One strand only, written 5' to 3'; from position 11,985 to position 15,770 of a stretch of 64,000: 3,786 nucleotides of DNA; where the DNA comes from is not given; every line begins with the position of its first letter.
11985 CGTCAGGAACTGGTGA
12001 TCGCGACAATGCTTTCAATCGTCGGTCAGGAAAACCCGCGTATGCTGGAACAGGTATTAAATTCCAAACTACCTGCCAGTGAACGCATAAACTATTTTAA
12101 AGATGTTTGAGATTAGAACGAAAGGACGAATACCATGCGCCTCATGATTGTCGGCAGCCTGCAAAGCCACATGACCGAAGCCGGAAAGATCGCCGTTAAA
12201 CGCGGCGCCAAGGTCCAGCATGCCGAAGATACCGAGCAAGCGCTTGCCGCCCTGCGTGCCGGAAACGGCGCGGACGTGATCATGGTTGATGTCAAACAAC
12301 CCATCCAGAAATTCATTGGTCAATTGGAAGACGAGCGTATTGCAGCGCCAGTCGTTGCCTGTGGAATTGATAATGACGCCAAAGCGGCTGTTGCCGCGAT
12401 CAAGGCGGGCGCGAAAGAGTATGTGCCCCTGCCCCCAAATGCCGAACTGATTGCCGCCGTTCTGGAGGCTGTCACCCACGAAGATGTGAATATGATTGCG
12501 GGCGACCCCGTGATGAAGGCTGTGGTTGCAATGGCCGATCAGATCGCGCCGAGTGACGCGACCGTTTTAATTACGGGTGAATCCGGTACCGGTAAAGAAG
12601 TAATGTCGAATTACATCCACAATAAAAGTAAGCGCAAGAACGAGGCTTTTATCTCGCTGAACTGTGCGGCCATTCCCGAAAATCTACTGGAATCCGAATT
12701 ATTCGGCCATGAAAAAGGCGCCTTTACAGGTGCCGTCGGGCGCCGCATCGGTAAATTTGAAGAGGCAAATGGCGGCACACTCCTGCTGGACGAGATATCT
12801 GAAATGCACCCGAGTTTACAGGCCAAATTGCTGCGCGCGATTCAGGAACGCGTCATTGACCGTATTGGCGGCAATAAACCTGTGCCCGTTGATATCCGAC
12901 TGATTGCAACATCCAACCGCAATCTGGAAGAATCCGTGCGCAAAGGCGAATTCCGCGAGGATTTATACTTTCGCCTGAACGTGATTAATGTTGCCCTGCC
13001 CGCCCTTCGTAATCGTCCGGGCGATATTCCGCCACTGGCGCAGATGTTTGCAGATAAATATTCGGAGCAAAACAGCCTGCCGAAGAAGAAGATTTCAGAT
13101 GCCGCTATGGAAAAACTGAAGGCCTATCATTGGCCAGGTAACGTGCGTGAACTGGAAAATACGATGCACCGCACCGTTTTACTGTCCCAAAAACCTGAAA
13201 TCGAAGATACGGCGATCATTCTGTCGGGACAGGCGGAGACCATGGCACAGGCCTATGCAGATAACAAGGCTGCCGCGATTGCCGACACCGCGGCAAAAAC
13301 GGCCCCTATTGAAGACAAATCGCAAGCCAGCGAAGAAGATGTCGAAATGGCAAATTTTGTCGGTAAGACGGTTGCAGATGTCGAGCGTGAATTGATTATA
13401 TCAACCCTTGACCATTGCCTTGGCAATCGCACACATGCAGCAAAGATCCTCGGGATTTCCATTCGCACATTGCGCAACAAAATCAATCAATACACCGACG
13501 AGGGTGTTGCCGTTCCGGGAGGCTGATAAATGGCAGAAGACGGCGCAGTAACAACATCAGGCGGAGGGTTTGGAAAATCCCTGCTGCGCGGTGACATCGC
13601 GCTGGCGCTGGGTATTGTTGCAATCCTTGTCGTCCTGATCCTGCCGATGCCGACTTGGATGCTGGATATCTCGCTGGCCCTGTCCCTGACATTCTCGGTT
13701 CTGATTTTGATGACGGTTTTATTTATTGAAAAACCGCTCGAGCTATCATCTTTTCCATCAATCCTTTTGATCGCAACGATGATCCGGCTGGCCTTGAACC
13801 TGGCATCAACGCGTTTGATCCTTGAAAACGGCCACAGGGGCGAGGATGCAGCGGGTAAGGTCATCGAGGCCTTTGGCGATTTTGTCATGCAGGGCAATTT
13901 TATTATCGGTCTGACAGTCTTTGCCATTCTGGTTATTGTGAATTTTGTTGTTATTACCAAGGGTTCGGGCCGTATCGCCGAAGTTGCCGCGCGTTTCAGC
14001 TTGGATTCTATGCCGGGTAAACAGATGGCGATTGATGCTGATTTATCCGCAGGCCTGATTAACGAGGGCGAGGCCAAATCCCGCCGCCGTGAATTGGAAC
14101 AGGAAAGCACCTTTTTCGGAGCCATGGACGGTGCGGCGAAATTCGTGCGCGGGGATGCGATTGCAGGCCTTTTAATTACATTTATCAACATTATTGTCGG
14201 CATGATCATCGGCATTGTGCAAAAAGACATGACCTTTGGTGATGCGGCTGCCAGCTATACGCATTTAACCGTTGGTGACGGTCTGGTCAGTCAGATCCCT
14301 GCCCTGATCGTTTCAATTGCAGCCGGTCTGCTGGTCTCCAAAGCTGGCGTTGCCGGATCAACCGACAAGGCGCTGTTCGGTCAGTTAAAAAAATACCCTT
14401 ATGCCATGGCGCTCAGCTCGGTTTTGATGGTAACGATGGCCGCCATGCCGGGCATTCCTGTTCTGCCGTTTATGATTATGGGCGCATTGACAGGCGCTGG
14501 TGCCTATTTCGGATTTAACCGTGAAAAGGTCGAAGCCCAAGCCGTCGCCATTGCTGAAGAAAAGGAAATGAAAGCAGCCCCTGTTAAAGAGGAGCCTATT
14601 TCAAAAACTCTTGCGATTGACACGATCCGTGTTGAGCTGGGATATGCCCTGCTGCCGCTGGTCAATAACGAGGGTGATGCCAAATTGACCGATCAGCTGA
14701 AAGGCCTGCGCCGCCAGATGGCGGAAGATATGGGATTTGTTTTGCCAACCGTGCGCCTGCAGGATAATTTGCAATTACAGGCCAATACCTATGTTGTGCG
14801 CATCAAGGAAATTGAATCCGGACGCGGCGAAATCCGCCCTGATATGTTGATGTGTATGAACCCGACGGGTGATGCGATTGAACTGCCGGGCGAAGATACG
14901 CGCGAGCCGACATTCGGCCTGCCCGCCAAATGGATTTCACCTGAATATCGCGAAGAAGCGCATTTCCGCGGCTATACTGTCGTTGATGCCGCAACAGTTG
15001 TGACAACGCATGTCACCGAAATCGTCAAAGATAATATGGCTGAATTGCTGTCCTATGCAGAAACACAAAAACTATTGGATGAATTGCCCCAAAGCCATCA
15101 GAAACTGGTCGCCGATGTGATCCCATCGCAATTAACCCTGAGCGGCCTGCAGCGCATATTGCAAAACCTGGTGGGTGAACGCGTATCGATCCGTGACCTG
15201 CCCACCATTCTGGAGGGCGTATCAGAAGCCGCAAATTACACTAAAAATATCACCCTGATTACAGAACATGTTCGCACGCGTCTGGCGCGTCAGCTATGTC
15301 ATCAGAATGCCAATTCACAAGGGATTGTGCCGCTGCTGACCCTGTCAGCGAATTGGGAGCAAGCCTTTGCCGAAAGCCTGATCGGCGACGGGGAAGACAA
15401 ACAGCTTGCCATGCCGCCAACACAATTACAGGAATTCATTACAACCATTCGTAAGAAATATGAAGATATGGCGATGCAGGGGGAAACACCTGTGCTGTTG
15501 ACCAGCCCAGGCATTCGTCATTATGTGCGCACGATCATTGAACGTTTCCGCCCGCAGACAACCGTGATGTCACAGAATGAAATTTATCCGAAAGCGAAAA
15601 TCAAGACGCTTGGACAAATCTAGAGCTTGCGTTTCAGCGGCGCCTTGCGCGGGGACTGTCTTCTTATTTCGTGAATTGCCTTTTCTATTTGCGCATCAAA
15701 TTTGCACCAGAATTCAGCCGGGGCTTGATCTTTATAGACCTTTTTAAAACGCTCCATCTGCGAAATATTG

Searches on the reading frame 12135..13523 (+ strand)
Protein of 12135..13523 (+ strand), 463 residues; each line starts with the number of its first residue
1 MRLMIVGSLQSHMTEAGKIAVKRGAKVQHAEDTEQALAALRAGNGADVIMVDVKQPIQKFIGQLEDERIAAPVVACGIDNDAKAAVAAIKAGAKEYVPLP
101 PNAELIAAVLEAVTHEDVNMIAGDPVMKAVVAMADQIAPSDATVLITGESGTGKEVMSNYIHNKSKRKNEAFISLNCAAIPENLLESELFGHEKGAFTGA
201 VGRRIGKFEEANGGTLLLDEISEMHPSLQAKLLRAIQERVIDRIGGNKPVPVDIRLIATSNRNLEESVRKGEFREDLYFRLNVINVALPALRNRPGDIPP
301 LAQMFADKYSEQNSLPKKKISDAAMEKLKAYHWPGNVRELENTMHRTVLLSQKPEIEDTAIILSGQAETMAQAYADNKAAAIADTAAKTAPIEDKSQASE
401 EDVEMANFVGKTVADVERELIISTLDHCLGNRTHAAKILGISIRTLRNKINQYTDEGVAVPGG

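Call 74: search_protein_families(library=pfam, proteins=[window:12135-13523:+], max_evalue=0.00001)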
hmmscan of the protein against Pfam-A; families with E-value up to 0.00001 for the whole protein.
window:12135-13523:+ (463 aa): 5 families
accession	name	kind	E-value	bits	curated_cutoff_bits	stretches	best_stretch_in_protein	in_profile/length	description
PF00158.32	Sigma54_activat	-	1.5e-70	236.7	20.2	1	121-286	2-167/168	Sigma-54 interaction domain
PF25601.1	AAA_lid_14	-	7.6e-23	80.6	27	1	292-359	1-68/87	AAA+ ATPase lid domain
PF14532.12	Sigma54_activ_2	-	3.1e-21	76.5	25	1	135-291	15-138/138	Sigma-54 interaction domain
PF02954.25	HTH_8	-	3.1e-15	56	22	1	413-453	2-42/42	Bacterial regulatory protein, Fis family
PF07728.20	AAA_5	-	7.7e-09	36.1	22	1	144-264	2-125/139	AAA domain (dynein-related subfamily)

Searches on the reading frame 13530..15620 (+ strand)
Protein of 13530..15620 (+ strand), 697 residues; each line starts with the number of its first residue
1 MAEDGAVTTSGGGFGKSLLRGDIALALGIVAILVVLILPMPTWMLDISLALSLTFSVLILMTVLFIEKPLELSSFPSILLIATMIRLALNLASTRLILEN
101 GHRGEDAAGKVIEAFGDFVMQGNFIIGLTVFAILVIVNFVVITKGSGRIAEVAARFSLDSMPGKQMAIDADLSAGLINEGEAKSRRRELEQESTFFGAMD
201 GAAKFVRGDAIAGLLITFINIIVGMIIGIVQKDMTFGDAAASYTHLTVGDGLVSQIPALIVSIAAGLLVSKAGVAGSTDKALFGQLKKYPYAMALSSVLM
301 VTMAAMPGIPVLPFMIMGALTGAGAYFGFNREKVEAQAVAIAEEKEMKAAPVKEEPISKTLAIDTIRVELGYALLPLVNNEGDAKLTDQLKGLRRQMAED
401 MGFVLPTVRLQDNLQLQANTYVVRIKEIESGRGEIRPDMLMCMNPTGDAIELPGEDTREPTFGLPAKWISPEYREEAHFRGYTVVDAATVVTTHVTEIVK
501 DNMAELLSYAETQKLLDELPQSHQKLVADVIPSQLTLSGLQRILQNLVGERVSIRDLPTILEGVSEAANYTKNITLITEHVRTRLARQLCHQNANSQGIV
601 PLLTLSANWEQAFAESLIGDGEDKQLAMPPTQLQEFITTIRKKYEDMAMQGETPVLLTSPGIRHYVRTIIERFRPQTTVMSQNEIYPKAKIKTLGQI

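Call 74: search_protein_families(library=pfam, proteins=[window:13530-15620:+], max_evalue=0.00001)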
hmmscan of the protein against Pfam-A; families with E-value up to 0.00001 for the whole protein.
window:13530-15620:+ (697 aa): 1 family
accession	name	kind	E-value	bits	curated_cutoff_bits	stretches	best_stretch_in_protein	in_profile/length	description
PF00771.25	FHIPEP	-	2e-258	859.7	29.1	1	32-689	1-656/657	FHIPEP family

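Call 77: find_homologous_proteins(query=window:13530-15620:+, max_evalue=1e-100)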
Query window:13530-15620:+ (697 aa): 8000 proteins with E <= 1e-100 among 8000 candidates; the best 120 are listed.
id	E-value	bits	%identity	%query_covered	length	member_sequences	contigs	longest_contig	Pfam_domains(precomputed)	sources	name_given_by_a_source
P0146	0.0e+0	1446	96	100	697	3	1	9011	PF00771.26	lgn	-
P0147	0.0e+0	1432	94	100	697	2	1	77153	PF00771.26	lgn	-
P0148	0.0e+0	1341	88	100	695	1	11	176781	PF00771.26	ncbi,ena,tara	tara:strand:+ start:4510 stop:6597 length:2088 start_codon:yes stop_codon:yes gene_type:complete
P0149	0.0e+0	1337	88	100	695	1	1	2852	PF00771.26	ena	-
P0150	0.0e+0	1293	85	98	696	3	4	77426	PF00771.26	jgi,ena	jgi:flagellar biosynthesis protein FlhA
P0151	0.0e+0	1292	86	99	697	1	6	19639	PF00771.26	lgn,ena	-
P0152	0.0e+0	1286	86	98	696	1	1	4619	PF00771.26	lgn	-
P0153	0.0e+0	1283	84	100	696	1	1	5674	PF00771.26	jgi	jgi:flagellar biosynthesis protein FlhA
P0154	0.0e+0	1281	84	100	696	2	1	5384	PF00771.26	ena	-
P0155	0.0e+0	1151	74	100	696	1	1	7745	PF00771.26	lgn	-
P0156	0.0e+0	1148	75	100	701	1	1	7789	PF00771.26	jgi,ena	-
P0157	0.0e+0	1147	74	100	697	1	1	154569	PF00771.26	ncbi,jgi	jgi:flagellar biosynthesis protein FlhA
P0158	0.0e+0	1147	74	100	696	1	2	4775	PF00771.26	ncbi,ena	-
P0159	0.0e+0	1147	76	99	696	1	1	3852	PF00771.26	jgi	-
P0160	0.0e+0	1146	74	100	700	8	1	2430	PF00771.26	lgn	-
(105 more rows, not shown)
